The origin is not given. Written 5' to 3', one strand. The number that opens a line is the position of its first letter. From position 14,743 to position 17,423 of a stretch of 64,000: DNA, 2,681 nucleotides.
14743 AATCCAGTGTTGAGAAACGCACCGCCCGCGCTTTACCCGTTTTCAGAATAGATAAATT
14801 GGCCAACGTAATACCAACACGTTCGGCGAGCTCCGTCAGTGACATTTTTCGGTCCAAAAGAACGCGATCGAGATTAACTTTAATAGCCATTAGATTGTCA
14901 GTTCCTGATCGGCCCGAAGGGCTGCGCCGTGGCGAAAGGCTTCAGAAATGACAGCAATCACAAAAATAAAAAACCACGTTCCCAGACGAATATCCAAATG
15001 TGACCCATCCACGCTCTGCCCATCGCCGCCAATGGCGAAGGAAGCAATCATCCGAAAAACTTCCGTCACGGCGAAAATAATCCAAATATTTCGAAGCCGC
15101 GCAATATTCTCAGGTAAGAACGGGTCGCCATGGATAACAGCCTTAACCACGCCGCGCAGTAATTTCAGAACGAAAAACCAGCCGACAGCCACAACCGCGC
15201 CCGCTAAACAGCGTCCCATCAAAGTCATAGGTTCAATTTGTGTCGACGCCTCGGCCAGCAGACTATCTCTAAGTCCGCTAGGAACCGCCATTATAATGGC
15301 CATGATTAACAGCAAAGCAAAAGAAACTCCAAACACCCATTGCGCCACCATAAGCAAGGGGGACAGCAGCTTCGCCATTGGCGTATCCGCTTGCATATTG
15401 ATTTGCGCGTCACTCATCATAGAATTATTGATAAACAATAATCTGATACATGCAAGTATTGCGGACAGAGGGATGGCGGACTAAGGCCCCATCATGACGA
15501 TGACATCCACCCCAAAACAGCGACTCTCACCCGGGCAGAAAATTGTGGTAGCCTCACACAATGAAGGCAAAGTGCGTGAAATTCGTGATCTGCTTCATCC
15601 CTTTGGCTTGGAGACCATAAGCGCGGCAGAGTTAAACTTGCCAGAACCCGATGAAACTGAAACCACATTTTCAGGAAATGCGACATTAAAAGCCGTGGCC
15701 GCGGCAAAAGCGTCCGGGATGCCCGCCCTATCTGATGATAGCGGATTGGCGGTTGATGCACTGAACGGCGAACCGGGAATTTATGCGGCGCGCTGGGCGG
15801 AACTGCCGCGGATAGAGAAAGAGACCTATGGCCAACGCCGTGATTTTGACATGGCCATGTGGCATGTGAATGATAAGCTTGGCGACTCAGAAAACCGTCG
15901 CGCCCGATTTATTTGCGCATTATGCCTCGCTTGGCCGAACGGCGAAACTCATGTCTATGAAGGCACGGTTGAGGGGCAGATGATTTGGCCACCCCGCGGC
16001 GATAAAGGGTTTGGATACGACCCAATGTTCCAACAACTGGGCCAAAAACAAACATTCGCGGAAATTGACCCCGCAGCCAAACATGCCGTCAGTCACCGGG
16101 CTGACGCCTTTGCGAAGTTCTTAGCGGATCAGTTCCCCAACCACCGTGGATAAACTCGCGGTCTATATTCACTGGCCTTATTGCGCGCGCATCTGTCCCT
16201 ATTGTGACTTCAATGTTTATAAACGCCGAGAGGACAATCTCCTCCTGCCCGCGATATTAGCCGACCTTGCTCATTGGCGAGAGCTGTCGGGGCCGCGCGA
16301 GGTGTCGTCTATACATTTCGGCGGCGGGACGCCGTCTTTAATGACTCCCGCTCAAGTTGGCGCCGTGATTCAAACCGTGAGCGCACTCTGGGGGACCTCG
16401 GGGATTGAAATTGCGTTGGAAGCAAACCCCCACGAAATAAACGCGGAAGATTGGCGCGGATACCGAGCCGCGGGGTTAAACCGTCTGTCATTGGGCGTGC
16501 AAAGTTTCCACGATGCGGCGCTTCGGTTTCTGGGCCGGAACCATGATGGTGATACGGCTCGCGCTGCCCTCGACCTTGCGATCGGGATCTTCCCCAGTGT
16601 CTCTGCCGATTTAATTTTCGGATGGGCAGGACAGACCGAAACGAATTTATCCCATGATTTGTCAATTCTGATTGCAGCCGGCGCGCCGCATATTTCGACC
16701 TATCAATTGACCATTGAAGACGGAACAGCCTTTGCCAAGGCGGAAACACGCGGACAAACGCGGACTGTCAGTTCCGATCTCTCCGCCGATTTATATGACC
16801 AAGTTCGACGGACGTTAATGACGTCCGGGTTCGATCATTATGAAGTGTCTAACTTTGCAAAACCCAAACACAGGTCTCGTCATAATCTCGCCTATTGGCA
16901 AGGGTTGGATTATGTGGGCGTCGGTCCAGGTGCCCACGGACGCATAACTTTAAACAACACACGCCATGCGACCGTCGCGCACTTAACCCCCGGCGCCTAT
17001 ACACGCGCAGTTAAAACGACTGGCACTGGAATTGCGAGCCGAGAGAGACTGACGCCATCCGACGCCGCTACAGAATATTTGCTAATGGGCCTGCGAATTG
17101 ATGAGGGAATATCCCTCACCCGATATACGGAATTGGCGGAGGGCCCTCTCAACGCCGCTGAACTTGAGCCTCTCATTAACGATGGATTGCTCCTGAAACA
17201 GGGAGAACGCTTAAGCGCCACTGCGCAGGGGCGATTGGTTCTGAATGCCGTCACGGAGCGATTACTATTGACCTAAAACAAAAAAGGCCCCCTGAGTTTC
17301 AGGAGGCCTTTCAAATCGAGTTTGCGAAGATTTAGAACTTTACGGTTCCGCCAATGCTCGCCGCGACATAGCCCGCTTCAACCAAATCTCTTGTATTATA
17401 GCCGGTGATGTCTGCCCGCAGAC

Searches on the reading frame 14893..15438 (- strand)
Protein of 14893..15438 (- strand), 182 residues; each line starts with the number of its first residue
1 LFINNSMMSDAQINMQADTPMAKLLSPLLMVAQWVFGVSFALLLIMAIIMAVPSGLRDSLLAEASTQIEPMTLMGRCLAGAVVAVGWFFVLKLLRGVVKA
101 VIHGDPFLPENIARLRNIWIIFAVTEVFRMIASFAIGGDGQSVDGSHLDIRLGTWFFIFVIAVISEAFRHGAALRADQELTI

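Call 82: search_protein_families(library=pfam, proteins=[window:14893-15438:-], max_evalue=0.001)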
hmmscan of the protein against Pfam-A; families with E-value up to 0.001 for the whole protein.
window:14893-15438:- (182 aa): 1 family
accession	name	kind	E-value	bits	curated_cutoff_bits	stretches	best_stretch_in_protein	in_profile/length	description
PF11188.13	DUF2975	-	1.3e-08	35.3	27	1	77-182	21-130/130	Protein of unknown function (DUF2975)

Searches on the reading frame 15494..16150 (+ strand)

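Call 82: search_protein_families(library=pfam, proteins=[window:15494-16150:+], max_evalue=0.001)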
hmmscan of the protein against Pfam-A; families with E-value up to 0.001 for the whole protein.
window:15494-16150:+ (219 aa): 1 family
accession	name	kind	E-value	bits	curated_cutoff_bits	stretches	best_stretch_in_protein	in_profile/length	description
PF01725.21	Ham1p_like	-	1e-58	198.8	22.5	1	17-210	1-184/186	Ham1 family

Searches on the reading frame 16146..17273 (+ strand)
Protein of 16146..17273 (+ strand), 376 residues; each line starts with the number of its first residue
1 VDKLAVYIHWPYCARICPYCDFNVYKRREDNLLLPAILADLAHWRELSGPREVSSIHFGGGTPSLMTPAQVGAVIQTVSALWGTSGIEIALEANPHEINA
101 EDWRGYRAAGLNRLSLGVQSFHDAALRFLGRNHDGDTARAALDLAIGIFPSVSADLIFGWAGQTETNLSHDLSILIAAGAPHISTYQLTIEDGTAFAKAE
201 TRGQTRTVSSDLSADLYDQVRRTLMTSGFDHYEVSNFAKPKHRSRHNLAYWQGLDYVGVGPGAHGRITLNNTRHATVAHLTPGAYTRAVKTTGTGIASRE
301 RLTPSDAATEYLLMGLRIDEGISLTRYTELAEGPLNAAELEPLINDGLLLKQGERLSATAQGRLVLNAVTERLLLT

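Call 82: search_protein_families(library=pfam, proteins=[window:16146-17273:+], max_evalue=0.001)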
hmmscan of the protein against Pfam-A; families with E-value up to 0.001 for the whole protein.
window:16146-17273:+ (376 aa): 2 families
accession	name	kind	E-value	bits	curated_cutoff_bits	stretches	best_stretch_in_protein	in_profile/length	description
PF04055.27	Radical_SAM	-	3.6e-19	70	29.5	1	7-166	1-157/166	Radical SAM superfamily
PF06969.22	HemN_C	-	5.9e-10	39.5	24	1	302-365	1-67/67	HemN C-terminal domain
